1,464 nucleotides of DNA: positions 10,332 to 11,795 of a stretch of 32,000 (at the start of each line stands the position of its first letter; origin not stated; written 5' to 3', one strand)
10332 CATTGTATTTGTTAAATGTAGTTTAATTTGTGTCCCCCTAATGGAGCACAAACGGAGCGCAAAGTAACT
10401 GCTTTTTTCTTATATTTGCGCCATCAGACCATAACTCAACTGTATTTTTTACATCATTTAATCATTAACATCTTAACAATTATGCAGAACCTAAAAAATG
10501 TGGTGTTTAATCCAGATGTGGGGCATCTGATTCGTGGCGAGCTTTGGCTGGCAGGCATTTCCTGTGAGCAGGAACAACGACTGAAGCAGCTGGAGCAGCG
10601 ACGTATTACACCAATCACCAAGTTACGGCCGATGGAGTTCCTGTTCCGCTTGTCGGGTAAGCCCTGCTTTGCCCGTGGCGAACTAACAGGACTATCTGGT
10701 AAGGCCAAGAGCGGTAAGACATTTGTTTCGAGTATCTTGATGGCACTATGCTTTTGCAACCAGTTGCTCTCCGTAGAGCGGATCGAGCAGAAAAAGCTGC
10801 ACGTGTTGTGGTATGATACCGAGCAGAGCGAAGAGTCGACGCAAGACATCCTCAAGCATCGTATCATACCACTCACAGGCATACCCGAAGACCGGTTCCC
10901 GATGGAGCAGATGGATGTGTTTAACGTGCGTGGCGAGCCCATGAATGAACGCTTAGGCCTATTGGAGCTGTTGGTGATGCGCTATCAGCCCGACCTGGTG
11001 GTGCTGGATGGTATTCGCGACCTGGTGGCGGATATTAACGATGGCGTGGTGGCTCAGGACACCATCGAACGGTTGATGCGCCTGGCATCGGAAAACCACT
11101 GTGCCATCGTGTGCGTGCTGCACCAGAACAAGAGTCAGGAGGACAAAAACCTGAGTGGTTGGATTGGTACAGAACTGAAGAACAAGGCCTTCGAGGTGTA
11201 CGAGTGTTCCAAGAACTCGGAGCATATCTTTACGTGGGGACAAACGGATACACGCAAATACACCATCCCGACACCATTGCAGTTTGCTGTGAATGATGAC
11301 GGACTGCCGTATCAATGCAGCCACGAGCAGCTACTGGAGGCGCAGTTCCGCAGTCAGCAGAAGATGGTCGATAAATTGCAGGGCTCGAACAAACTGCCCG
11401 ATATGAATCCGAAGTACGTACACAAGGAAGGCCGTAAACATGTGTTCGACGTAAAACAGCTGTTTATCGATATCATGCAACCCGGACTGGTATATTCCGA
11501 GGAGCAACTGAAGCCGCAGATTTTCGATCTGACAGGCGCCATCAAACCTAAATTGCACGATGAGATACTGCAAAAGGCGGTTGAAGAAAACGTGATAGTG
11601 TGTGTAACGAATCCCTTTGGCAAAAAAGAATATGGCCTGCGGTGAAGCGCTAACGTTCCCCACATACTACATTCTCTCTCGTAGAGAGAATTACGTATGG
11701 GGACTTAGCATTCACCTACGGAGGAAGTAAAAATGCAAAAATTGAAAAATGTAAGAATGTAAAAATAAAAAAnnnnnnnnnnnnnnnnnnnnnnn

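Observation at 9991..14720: Integrase-less replication / HU / micro-protein / amidase cassette wedged inside a polysaccharide locus: candidate uncharacterised system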

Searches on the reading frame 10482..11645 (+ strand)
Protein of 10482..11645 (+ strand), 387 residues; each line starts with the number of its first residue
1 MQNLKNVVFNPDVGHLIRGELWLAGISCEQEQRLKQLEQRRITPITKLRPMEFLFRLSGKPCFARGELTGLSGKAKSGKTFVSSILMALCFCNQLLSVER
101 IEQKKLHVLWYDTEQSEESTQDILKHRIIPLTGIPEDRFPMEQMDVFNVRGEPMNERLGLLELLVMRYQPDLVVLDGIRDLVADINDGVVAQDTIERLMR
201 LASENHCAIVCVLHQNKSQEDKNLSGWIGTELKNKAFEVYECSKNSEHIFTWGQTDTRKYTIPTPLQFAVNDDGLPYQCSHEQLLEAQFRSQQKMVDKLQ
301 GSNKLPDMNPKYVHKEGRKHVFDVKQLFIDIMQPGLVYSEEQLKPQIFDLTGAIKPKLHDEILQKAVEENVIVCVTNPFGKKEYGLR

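Call 3: search_protein_families(library=pfam, proteins=[window:10482-11645:+], max_evalue=0.01)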
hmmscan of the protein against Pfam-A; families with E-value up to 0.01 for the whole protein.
window:10482-11645:+ (387 aa): 1 family
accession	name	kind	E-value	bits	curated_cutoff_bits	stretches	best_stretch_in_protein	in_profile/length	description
PF13481.12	AAA_25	-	9.4e-10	38.9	27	1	60-219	27-194/195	AAA domain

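Call 4: search_protein_families(library=ncbifam, proteins=[window:10482-11645:+], max_evalue=0.01)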
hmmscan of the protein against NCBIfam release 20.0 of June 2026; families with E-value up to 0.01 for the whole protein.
window:10482-11645:+ (387 aa): 0 families

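Call 34: search_protein_families(library=phrogs, proteins=[window:10482-11645:+], max_evalue=0.001)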
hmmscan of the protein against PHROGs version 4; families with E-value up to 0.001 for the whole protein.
window:10482-11645:+ (387 aa): 2 families
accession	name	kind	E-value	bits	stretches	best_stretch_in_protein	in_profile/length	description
phrog_239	-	DNA, RNA and nucleotide metabolism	6.9e-06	26.3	1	63-224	355-526/801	DNA primase/helicase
phrog_3123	-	unknown function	7.1e-05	22.6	1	158-223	446-513/583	-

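Call 35: search_protein_families(library=padloc, proteins=[window:10482-11645:+], max_evalue=0.01)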
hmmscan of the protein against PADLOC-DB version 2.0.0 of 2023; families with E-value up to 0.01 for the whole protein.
window:10482-11645:+ (387 aa): 0 families

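Call 66: search_solved_structures(query=window:10482-11645:+, max_evalue=0.1)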
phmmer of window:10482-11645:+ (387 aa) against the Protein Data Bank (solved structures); distinct sequences matched with E-value up to 0.1: 1.
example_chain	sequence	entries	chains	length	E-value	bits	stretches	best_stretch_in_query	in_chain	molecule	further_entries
7t8b_A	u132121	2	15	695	0.029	16.7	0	64-225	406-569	Twinkle mtDNA helicase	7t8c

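Call 102: find_homologous_proteins(query=window:10482-11645:+, max_evalue=0.00001)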
Query window:10482-11645:+ (387 aa): 3656 proteins with E <= 0.00001 among 7308 candidates; the best 120 are listed.
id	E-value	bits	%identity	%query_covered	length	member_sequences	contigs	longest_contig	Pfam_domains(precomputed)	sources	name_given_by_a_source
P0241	8.1e-254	860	97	100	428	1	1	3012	PF13481.13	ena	-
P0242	2.9e-251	851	96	100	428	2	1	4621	PF13481.13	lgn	-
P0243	1.3e-250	849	95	100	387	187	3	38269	PF13481.13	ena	-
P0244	1.4e-244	829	93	100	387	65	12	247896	PF13481.13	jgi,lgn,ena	-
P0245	1.1e-236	803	91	100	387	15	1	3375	PF13481.13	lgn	-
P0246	6.1e-221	751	85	100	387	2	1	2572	PF13481.13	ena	-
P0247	4.9e-217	738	83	100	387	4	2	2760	PF13481.13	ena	-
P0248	4.4e-215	732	83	98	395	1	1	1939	PF13481.13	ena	-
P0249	9.2e-205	698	80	99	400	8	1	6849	PF13481.13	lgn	-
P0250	3.7e-204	696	81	98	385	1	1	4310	PF13481.13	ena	-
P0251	4.3e-204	696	82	98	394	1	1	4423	PF13481.13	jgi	-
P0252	1.3e-203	694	82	98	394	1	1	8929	PF13481.13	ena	-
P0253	1.4e-203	694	81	99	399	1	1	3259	PF13481.13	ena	-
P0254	2.1e-203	694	82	98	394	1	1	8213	PF13481.13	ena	-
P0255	9.0e-203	691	83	96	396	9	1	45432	PF13481.13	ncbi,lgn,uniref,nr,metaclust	ncbi:AAA family ATPase [Xylanibacter brevis]|uniref:AAA family ATPase n=1 Tax=Xylanibacter brevis Ta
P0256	1.5e-202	691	80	99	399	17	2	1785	PF13481.13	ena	-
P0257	2.4e-202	690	79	99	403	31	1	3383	PF13481.13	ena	-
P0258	5.7e-202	689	81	98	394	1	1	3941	PF13481.13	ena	-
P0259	7.0e-202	689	82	96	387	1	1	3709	PF13481.13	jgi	-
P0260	1.5e-199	681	80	98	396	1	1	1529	PF13481.13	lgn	-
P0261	2.0e-199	680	80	98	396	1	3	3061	PF13481.13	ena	-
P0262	2.1e-199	680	80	98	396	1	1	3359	PF13481.13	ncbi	-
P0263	2.9e-199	680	80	98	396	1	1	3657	PF13481.13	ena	-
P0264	7.4e-199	679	79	98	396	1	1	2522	PF13481.13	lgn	-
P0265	7.4e-199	679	79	98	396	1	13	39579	PF13481.13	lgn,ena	-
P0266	1.9e-198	677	79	98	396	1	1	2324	PF13481.13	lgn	-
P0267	1.9e-198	677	79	98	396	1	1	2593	PF13481.13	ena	-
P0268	2.0e-198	677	79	98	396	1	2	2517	PF13481.13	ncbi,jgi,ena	jgi:hypothetical protein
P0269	2.6e-198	677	79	98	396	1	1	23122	PF13481.13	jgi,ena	-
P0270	2.7e-198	677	79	98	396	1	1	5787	PF13481.13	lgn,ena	-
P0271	2.7e-198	677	79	98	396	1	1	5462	PF13481.13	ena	-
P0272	3.7e-198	676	79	98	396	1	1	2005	PF13481.13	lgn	-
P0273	7.0e-198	675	79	98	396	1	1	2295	PF13481.13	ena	-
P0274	9.6e-198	675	79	98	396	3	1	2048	PF13481.13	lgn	-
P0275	1.0e-197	675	81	96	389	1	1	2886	PF13481.13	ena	-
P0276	1.3e-197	674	79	98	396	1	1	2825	PF13481.13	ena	-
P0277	1.8e-197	674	79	98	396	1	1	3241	PF13481.13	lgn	-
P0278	2.5e-197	674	79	98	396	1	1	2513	PF13481.13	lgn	-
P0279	1.2e-196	671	79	98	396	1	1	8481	PF13481.13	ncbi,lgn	-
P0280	1.4e-188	645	76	96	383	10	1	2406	PF13481.13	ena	-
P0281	3.2e-178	611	73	98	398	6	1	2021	PF13481.13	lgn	-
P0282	1.6e-177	608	73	94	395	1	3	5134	PF13481.13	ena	-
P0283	1.8e-177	608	72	98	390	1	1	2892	PF13481.13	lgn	-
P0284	6.7e-177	606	71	98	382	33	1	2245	PF13481.13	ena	-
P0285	4.0e-175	600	73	96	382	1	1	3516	PF13481.13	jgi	-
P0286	5.9e-175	600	73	96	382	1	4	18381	PF13481.13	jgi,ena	jgi:hypothetical protein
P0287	8.3e-175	599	73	94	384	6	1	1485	PF13481.13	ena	-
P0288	1.2e-174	599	69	99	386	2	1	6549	PF13481.13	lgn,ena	-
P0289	2.0e-174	598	72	97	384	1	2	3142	PF13481.13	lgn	-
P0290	4.9e-174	597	70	98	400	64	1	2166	PF13481.13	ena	-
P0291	8.0e-174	596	72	96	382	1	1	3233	PF13481.13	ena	-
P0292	1.0e-173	596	69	98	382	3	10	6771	PF13481.13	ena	-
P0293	3.0e-173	594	70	98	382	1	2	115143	PF13481.13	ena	-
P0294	7.5e-173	593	69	98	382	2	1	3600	PF13481.13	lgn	-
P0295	2.2e-171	588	69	98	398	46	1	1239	PF13481.13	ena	-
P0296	2.8e-171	588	69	98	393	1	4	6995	PF13481.13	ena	-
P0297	1.1e-170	586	70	98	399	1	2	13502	PF13481.13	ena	-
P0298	3.5e-169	581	70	94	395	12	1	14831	PF13481.13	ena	-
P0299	6.8e-169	580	68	98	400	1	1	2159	PF13481.13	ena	-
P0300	7.8e-169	580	72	95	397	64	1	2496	PF13481.13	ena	-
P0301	2.2e-168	578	69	96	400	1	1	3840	PF13481.13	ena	-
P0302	3.2e-168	578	69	96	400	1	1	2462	PF13481.13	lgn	-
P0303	3.8e-168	578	69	96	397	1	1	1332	PF13481.13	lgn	-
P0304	4.7e-168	577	68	98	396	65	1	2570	PF13481.13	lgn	-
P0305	4.9e-168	577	69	96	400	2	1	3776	PF13481.13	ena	-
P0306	5.0e-168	577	69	96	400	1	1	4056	PF13481.13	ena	-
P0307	1.3e-167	576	69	96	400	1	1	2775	PF13481.13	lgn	-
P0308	1.3e-167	576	69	96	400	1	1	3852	PF13481.13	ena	-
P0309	1.3e-167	576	69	96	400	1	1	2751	PF13481.13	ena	-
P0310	2.0e-167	575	68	98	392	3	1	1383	PF13481.13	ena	-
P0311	2.0e-167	575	69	96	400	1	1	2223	PF13481.13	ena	-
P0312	2.6e-167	575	69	96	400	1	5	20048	PF13481.13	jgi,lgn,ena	jgi:hypothetical protein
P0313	2.7e-167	575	69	96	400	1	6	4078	PF13481.13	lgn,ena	-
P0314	6.6e-167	573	69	96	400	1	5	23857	PF13481.13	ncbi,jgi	jgi:hypothetical protein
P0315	8.1e-167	573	69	96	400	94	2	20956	PF13481.13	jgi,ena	-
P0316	9.4e-167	573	69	96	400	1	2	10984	PF13481.13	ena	-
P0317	9.5e-167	573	69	96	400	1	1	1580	PF13481.13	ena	-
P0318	1.2e-166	573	69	96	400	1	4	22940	PF13481.13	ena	-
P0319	1.7e-166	572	67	100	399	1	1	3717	PF13481.13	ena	-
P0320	1.8e-166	572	69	96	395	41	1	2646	PF13481.13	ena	-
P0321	1.8e-166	572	68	96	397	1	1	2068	PF13481.13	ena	-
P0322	2.3e-166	572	69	96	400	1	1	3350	PF13481.13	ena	-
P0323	2.5e-166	572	68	96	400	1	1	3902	PF13481.13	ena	-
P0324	2.6e-166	572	69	96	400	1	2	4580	PF13481.13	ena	-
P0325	2.6e-166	572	69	96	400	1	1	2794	PF13481.13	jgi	jgi:hypothetical protein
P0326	3.1e-166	571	69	96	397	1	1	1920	PF13481.13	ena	-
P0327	3.4e-166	571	68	96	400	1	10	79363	PF13481.13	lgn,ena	-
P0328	3.5e-166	571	70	94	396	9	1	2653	PF13481.13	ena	-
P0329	3.6e-166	571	69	96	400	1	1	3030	PF13481.13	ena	-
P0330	4.3e-166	571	68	97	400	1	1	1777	PF13481.13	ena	-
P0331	4.9e-166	571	69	95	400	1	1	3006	PF13481.13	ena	-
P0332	6.4e-166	570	68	96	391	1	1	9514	PF13481.13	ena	-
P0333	8.8e-166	570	68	96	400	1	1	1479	PF13481.13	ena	-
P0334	1.2e-165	569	69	96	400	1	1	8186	PF13481.13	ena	-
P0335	2.3e-165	568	67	98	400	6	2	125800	PF13481.13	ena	-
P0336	2.4e-165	568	68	96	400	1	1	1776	PF13481.13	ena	-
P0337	5.5e-165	567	67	98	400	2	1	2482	PF13481.13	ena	-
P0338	8.1e-164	563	66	98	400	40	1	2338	PF13481.13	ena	-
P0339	1.5e-163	562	67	97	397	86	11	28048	PF13481.13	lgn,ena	-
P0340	2.2e-163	562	68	96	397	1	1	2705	PF13481.13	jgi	jgi:hypothetical protein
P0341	2.2e-163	562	68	96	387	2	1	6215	PF13481.13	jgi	-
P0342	4.2e-162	558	68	96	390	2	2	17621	PF13481.13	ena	-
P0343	4.8e-162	557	66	98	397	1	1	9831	PF13481.13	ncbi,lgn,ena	-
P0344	5.3e-162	557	67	96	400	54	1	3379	PF13481.13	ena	-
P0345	8.8e-162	557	65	98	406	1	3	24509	PF13481.13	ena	-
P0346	8.8e-162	557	65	98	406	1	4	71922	PF13481.13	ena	-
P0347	8.9e-162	557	65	98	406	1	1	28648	PF13481.13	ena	-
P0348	1.5e-161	556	67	98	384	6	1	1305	PF13481.13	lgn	-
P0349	7.9e-161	553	67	98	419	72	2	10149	PF13481.13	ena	-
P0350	2.5e-160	552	65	98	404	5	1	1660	PF13481.13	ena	-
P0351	3.1e-160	551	65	98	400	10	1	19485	PF13481.13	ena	-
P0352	3.8e-160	551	66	96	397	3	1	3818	PF13481.13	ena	-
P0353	4.0e-160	551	64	98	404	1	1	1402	PF13481.13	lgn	-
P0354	5.8e-160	551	65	96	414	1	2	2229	PF13481.13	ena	-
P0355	6.2e-160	550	73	87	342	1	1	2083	PF13481.13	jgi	-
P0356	7.7e-160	550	65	98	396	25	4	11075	PF13481.13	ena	-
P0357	3.5e-159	548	66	96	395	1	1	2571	PF13481.13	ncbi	-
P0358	7.4e-159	547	69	95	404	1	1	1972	PF13481.13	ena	-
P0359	9.2e-159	547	66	95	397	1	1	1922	PF13481.13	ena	-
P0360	3.3e-157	542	66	98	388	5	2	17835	PF13481.13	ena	-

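Call 105: find_encoding_contigs(protein=P0244, flank=9000, max_places=6)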
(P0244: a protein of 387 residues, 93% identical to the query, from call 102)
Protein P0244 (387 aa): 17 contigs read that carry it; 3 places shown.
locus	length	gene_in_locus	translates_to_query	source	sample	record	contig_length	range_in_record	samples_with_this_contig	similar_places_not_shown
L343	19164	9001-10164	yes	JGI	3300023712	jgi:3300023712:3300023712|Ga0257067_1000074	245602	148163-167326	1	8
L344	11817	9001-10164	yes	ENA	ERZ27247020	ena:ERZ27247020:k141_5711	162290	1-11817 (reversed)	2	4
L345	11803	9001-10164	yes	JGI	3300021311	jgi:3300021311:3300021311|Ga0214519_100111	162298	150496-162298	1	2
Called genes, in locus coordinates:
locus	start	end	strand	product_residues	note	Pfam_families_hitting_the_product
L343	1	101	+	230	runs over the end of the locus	PF04991:LicD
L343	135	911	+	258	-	PF00535:Glycos_transf_2, PF10111:Glyco_tranf_2_2, PF13641:Glyco_tranf_2_3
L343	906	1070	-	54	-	-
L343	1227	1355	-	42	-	-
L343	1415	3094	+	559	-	-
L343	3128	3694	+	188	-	-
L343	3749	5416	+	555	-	-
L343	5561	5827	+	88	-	-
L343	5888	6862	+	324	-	-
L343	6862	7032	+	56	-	-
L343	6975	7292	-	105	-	-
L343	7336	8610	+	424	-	PF12833:HTH_18, PF00165:HTH_AraC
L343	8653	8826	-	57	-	-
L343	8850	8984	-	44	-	-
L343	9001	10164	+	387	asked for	PF13481:AAA_25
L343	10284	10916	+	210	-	PF01807:Zn_ribbon_DnaG, PF19898:DUF6371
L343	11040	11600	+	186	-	PF18291:HU-HIG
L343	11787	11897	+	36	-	-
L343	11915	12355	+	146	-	PF01510:Amidase_2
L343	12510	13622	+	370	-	PF00953:Glycos_transf_4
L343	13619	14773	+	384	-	PF00953:Glycos_transf_4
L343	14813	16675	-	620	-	PF16314:DUF4954, PF25084:LbH_EIF2B (weak), PF25087:GMPPB_C (weak), PF20683:DUF6819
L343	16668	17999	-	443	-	PF13167:GTP-bdg_N, PF16360:GTP-bdg_M, PF00009:GTP_EFTU (faint), PF01926:MMR_HSR1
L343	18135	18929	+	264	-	PF01182:Glucosamine_iso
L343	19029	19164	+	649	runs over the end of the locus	PF14508:GH97_N, PF10566:Glyco_hydro_97, PF14509:GH97_C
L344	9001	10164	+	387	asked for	PF13481:AAA_25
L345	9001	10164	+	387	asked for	PF13481:AAA_25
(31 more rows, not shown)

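Call 110: predict_structure(alignment_id=A6)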
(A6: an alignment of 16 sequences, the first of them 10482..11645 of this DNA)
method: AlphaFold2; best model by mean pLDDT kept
length: 387 residues; sequences in the alignment: 16
mean_pLDDT: 63.0   pTM: 0.49
mean pLDDT of the five models: 63.0, 61.8, 59.7, 58.9, 56.9
residues with pLDDT >= 90: 23; 70-90: 131; 50-70: 121; < 50: 112
segments of 3 or more residues with pLDDT < 50: 1-10, 18-22, 36-76, 95-103, 184-189, 215-236, 256-263, 300-304
pLDDT, mean of each block of 10 residues (from residue 1): 39 50 50 48 32 35 37 47 68 49 61 68 72 77 76 78 81 73 50 69 71 50 38 46 60 50 55 56 65 58 61 81 90 89 86 81 92 88 89
secondary structure, 60 per line:
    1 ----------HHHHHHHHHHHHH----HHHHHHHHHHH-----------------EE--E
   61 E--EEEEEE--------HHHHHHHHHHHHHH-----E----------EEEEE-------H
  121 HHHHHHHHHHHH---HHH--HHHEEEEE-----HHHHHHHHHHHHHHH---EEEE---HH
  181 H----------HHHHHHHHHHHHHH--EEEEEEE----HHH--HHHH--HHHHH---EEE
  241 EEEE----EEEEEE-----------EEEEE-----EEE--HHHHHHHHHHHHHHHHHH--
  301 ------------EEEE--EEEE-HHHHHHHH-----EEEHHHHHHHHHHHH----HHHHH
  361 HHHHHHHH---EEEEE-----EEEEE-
elements in order: H11-23 H28-38 E64-69 H78-91 E108-112 H120-132 E144-148 H154-168 E172-175 H192-205 E208-214 H224-227 H230-234 E238-244 E249-254 E266-270 E276-278 H281-298 E313-316 E319-322 H324-331 E337-339 H340-351 H356-368 E372-376 E382-386

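Call 112: fold_search(model_id=the predicted structure, library=pdb)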
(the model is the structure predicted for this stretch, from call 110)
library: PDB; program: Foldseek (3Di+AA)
matches with E <= 10: 1656; with E <= 0.001: 409
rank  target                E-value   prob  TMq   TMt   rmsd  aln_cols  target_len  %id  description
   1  4tlb_F                3.4e-09  1.00  0.38  0.62   7.2       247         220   14  Crystal structure of N-terminal C1 domain of KaiC (released 2015-07-01)
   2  4tlb_D                4.8e-09  1.00  0.39  0.61   7.3       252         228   12  Crystal structure of N-terminal C1 domain of KaiC (released 2015-07-01)
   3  4tlb_A                6.1e-09  1.00  0.39  0.61   7.8       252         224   12  Crystal structure of N-terminal C1 domain of KaiC (released 2015-07-01)
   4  4tlc_C                1.0e-08  1.00  0.38  0.60   7.4       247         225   13  Crystal structure of N-terminal C1 domain of KaiC (released 2015-07-01)
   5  4tlb_C                1.3e-08  1.00  0.39  0.61   7.4       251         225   14  Crystal structure of N-terminal C1 domain of KaiC (released 2015-07-01)
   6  8rxc_F                1.3e-08  1.00  0.38  0.38  10.0       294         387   16  RadA helicase from Streptococcus pneumoniae coordinating dsDNA (released 2024-10-30)
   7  4tlb_B                1.4e-08  1.00  0.39  0.62   7.4       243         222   14  Crystal structure of N-terminal C1 domain of KaiC (released 2015-07-01)
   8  4tl6_C                1.6e-08  1.00  0.38  0.60   7.4       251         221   13  Crystal structure of N-terminal domain of KaiC (released 2015-07-01)
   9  3k0f_D                1.6e-08  1.00  0.38  0.31   6.9       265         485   14  Crystal structure of the phosphorylation-site double mutant T426A/T432A of the KaiC circadian clock protein (released 2010-03-31)
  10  8zn7_B                1.7e-08  1.00  0.39  0.32   8.0       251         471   14  Crystal Structure of Designed Clock Protein KaiC (released 2025-04-16)
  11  4ijm_B                1.8e-08  1.00  0.39  0.32   7.9       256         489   14  Crystal structure of circadian clock protein KaiC A422V mutant (released 2013-02-13)
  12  8e2l_B                1.8e-08  1.00  0.41  0.35  10.8       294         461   15  Structure of Lates calcarifer Twinkle helicase with ATP and DNA (released 2022-11-02)
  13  8rxc_A                1.9e-08  1.00  0.41  0.40   8.8       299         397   17  RadA helicase from Streptococcus pneumoniae coordinating dsDNA (released 2024-10-30)
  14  2gbl_B                2.0e-08  1.00  0.38  0.31   7.5       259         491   12  Crystal Structure of Full Length Circadian Clock Protein KaiC with Phosphorylation Sites (released 2007-01-23)
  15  4tl8_F                2.2e-08  1.00  0.36  0.60   8.0       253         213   14  Crystal structure of N-terminal C1 domain of KaiC (released 2015-07-01)
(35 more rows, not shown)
